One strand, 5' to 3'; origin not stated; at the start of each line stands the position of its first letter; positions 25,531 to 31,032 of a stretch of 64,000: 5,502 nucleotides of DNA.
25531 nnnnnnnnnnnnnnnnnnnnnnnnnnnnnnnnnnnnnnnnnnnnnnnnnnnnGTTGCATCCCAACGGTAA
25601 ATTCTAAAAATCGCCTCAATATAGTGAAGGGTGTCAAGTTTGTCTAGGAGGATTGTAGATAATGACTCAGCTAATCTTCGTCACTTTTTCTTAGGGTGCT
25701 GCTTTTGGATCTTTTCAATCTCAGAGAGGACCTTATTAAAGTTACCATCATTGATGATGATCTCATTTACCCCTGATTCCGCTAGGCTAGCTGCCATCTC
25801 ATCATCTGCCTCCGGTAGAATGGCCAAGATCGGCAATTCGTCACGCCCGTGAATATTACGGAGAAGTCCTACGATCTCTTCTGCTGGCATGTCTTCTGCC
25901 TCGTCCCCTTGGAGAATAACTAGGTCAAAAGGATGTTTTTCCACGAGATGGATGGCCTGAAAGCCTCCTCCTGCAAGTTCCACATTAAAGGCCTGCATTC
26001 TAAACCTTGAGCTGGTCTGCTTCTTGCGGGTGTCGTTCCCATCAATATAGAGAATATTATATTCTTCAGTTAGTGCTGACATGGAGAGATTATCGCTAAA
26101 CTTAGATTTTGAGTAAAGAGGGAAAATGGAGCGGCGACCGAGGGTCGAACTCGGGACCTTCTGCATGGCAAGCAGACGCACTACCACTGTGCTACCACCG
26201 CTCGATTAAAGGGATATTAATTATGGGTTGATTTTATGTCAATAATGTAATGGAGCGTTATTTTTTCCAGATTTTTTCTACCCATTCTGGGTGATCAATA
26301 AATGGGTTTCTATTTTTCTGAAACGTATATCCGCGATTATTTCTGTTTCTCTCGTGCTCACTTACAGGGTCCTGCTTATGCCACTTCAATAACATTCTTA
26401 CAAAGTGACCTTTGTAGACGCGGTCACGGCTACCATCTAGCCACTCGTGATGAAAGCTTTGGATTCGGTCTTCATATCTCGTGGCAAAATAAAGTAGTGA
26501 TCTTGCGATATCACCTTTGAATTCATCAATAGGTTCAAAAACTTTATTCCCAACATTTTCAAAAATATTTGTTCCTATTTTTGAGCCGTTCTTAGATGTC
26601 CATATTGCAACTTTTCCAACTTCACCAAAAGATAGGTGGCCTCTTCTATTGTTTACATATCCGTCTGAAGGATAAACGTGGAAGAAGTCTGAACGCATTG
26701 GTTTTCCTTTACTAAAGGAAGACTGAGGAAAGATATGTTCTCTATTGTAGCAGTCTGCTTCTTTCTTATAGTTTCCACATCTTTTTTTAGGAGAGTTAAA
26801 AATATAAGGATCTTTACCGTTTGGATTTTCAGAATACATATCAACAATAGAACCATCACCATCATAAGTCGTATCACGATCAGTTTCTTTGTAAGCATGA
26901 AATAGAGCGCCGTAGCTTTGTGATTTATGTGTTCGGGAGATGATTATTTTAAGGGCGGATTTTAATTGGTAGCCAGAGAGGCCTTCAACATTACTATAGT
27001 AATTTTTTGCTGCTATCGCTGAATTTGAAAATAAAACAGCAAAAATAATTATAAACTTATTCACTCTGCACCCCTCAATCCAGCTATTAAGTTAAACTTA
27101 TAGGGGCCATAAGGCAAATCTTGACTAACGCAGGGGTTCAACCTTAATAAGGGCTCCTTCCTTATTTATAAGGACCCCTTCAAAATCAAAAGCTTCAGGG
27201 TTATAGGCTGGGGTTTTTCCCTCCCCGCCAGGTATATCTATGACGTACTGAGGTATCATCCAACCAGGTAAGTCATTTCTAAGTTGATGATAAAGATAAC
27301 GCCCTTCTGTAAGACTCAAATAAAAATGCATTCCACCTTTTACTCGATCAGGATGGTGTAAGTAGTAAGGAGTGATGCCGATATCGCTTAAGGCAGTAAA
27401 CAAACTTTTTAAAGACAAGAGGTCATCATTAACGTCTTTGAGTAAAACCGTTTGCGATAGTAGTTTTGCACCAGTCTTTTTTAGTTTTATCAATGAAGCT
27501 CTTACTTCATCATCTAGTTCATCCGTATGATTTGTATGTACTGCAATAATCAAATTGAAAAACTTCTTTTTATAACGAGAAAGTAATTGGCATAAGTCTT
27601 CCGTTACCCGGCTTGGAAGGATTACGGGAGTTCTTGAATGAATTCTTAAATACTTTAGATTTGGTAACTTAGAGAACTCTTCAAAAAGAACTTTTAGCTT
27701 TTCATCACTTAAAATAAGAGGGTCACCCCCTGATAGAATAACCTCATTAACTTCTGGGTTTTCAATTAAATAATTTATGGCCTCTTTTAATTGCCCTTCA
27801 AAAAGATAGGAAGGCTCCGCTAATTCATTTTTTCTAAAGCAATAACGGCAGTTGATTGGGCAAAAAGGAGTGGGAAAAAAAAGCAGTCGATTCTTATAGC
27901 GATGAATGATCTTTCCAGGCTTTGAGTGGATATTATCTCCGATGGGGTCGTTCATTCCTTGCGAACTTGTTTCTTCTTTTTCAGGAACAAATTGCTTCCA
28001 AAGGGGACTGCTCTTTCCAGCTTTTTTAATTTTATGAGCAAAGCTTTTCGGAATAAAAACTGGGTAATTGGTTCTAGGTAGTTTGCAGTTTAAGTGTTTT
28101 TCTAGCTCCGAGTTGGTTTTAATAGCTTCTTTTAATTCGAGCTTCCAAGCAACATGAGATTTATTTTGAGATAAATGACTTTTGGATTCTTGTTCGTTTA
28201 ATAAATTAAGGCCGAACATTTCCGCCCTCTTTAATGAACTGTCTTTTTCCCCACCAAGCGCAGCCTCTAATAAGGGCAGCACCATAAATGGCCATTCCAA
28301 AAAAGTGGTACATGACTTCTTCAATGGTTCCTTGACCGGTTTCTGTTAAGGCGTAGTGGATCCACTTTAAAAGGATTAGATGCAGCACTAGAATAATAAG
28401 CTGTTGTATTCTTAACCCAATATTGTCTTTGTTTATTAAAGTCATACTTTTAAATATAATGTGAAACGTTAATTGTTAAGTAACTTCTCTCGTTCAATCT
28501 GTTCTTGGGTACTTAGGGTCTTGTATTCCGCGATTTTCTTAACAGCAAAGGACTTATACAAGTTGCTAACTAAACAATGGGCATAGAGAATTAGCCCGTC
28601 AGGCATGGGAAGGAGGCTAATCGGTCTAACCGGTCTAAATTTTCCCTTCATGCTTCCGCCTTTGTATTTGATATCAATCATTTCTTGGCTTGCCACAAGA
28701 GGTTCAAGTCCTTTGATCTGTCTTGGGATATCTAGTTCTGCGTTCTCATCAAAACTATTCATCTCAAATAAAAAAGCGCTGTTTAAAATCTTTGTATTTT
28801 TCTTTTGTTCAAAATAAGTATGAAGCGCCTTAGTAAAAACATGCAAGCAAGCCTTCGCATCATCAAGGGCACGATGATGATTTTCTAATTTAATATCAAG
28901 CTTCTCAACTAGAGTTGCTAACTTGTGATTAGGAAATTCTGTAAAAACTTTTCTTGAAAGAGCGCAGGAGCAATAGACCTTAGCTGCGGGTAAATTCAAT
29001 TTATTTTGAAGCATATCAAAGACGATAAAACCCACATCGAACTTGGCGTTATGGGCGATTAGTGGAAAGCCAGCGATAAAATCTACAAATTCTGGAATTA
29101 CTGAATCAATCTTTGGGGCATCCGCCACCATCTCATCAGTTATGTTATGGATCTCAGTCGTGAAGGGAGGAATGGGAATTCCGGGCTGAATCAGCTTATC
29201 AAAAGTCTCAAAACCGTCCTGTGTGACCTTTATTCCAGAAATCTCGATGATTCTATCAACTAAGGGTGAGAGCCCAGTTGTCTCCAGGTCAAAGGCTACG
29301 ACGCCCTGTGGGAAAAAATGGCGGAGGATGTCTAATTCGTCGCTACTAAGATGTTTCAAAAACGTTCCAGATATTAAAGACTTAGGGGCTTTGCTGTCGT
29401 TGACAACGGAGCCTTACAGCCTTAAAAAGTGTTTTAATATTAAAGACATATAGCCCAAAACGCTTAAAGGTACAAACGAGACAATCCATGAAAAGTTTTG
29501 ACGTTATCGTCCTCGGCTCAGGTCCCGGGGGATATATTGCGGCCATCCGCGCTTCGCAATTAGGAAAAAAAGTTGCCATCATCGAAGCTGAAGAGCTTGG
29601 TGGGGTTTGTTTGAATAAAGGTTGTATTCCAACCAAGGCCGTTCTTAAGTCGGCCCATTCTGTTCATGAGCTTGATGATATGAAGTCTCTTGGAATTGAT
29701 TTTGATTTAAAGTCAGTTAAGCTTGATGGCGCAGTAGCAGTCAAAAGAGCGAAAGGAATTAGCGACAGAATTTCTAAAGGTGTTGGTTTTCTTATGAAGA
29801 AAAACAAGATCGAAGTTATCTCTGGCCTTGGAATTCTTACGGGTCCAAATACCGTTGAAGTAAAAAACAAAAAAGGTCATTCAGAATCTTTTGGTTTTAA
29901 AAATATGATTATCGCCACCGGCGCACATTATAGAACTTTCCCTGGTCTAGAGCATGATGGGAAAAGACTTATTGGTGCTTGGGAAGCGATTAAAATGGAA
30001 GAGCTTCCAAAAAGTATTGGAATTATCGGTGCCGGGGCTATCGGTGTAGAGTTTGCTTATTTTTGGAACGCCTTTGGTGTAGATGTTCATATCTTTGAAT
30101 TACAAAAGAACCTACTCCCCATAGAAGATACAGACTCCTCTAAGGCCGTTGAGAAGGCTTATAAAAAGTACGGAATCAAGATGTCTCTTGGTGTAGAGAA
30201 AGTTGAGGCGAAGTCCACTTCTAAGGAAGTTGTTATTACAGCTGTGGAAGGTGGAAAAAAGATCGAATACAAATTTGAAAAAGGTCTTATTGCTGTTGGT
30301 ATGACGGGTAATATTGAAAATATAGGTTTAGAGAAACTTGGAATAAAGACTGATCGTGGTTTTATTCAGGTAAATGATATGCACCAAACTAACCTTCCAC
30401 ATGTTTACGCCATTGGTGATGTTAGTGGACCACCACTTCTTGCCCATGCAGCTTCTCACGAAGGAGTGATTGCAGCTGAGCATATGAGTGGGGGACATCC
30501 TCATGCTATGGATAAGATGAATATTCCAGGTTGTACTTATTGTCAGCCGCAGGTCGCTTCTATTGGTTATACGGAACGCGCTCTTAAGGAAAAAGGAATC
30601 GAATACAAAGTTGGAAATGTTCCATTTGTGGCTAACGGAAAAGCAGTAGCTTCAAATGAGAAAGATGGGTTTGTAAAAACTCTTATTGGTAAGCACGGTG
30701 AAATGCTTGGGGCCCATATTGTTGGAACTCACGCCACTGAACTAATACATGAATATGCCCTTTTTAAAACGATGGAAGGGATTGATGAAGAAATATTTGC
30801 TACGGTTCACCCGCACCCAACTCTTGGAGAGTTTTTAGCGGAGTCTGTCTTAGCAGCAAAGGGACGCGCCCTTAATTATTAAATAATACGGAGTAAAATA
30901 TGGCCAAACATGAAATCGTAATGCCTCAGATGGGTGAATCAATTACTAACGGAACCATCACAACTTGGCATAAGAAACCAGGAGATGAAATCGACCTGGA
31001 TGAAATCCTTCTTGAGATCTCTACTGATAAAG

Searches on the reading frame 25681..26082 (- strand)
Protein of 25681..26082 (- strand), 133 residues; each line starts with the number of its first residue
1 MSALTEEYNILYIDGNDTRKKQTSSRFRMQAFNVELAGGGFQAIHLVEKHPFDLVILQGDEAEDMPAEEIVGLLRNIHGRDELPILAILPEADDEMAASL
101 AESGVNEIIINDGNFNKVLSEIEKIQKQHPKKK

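Call 4: search_protein_families(library=pfam, proteins=[window:25681-26082:-], max_evalue=0.1)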
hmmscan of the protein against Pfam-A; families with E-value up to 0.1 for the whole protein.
window:25681-26082:- (133 aa): 2 families
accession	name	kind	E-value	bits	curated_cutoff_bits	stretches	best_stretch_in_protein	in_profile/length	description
PF00072.30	Response_reg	-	2.1e-06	28.3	30.2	1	10-120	1-108/111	Response regulator receiver domain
PF23198.2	PDE8A_N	-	0.00014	22.2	29.6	1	31-128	34-134/147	PDE8A-like, N-terminal domain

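Call 41: search_protein_families(library=ncbifam, proteins=[window:25681-26082:-], max_evalue=0.1)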
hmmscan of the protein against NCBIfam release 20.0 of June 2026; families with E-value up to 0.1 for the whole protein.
window:25681-26082:- (133 aa): 19 families
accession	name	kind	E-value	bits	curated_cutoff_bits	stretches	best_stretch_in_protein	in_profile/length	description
NF052596.1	RR_EAL_PvrR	equivalog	0.0011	17.7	580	1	7-101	3-94/398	response regulator cyclic di-GMP phosphodiesterase PvrR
NF052313.1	T9SS_RR_PorX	equivalog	0.0016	17.3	300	1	9-127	2-117/513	T9SS response regulator signal transducer PorX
NF007135.0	PRK09581.1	equivalog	0.0039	16.1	474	1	6-119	154-265/457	PleD family two-component system response regulator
NF008469.0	PRK11361.1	equivalog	0.0047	15.7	714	1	6-81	3-74/461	acetoacetate metabolism transcriptional regulator AtoC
TIGR01387.1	cztR_silR_copR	subfamily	0.0062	16.2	279.2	1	24-131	15-119/218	heavy metal response regulator transcription factor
NF045761.1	NAMPUrTaseMurU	equivalog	0.0068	16.3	250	0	27-76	76-123/226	N-acetylmuramate alpha-1-phosphate uridylyltransferase MurU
NF041733.1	resp_reg_CseB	equivalog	0.0072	15.7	350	1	9-109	2-98/228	two-component system response regulator CseB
NF007901.0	PRK10610.1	equivalog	0.01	16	189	1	11-112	9-110/129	chemotaxis response regulator CheY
NF007969.0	PRK10693.1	equivalog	0.013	14.5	329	1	8-109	8-106/337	two-component system response regulator RssB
NF008302.0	PRK11091.1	equivalog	0.015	13.5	838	1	33-129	551-646/779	aerobic respiration two-component sensor histidine kinase ArcB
NF050064.1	BlResRespRegCbrR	equivalog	0.016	14.2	600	1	26-123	142-238/415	bile resistance response regulator CbrR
NF007689.0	PRK10365.1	equivalog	0.016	14.1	760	1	8-124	6-119/441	sigma-54-dependent response regulator transcription factor ZraR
NF045944.1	ResRegRpaBCyano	equivalog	0.017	14.5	330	1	13-87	3-73/229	response regulator transcription factor RpaB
NF045991.1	RespRegCtrARhodob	equivalog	0.021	14.5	350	1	10-94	3-84/224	response regulator transcription factor CtrA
NF008318.0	PRK11107.1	equivalog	0.022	12.8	890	1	7-123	667-785/920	two-component sensor histidine kinase BarA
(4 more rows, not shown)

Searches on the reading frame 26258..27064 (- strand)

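Call 4: search_protein_families(library=pfam, proteins=[window:26258-27064:-], max_evalue=0.1)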
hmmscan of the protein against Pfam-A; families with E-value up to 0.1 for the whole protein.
window:26258-27064:- (268 aa): 1 family
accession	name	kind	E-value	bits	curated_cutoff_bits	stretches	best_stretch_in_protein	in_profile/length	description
PF04231.19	Endonuclease_1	-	1.5e-86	290.4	25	1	31-260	2-235/235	Endonuclease I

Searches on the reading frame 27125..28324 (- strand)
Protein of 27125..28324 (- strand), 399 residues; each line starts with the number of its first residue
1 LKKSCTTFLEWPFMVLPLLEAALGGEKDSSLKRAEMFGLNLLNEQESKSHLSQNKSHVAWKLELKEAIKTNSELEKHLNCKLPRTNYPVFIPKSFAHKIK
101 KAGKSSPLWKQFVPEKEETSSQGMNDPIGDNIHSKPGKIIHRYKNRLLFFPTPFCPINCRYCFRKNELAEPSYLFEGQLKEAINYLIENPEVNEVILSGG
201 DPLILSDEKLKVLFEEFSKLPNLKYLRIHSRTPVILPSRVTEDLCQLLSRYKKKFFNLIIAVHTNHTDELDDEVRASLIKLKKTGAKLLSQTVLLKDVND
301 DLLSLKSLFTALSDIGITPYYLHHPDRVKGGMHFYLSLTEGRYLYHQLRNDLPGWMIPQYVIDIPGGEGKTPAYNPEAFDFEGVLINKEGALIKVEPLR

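Call 40: search_protein_families(library=pfam, proteins=[window:27125-28324:-], max_evalue=0.001)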
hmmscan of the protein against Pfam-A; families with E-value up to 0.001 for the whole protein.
window:27125-28324:- (399 aa): 2 families
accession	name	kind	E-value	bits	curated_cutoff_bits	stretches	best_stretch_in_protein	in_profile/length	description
PF04055.27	Radical_SAM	-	7.2e-12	46.2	29.5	1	151-300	3-156/166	Radical SAM superfamily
PF13353.11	Fer4_12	-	3.8e-06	27.7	22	1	154-218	14-78/137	4Fe-4S single cluster domain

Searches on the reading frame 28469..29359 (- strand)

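Call 40: search_protein_families(library=pfam, proteins=[window:28469-29359:-], max_evalue=0.001)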
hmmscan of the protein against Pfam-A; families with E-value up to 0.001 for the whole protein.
window:28469-29359:- (296 aa): 1 family
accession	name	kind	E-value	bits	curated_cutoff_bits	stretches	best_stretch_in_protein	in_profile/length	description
PF00929.31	RNase_T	-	3.2e-36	125.8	24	1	21-175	1-164/164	Exonuclease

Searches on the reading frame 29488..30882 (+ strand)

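Call 40: search_protein_families(library=pfam, proteins=[window:29488-30882:+], max_evalue=0.001)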
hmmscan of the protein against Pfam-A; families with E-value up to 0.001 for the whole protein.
window:29488-30882:+ (464 aa): 11 families
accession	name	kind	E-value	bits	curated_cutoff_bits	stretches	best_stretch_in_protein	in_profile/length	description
PF07992.20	Pyr_redox_2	-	2.1e-62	211.6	26.1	1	4-326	1-291/291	Pyridine nucleotide-disulphide oxidoreductase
PF02852.28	Pyr_redox_dim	-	4.8e-31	107.7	25.3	1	346-452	1-108/110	Pyridine nucleotide-disulphide oxidoreductase, dimerisation domain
PF00070.33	Pyr_redox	-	2.7e-17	63.5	22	1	177-249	2-75/82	Pyridine nucleotide-disulphide oxidoreductase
PF01134.28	GIDA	-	2.2e-08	34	22.1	1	5-147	1-151/391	Glucose inhibited division protein A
PF13450.12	NAD_binding_8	-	1.2e-07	32.4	21.9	0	8-42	1-36/68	NAD(P)-binding Rossmann-like domain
PF12831.13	FAD_oxidored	-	1.7e-07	31.3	27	1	5-44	1-41/416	FAD dependent oxidoreductase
PF00890.30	FAD_binding_2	-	6.7e-07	29.3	20.4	1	5-37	1-33/414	FAD binding domain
PF03486.20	HI0933_like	-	8e-06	25.9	50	1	5-36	2-33/244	HI0933-like protein Rossmann domain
PF13738.12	Pyr_redox_3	-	0.0002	21.2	30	0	134-310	122-305/305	Pyridine nucleotide-disulphide oxidoreductase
PF01262.27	AlaDh_PNT_C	-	0.00044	20.2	23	0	5-34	30-59/214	Alanine dehydrogenase/PNT, C-terminal domain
PF02826.25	2-Hacid_dh_C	-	0.00098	19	25.1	0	174-208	36-70/178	D-isomer specific 2-hydroxyacid dehydrogenase, NAD binding domain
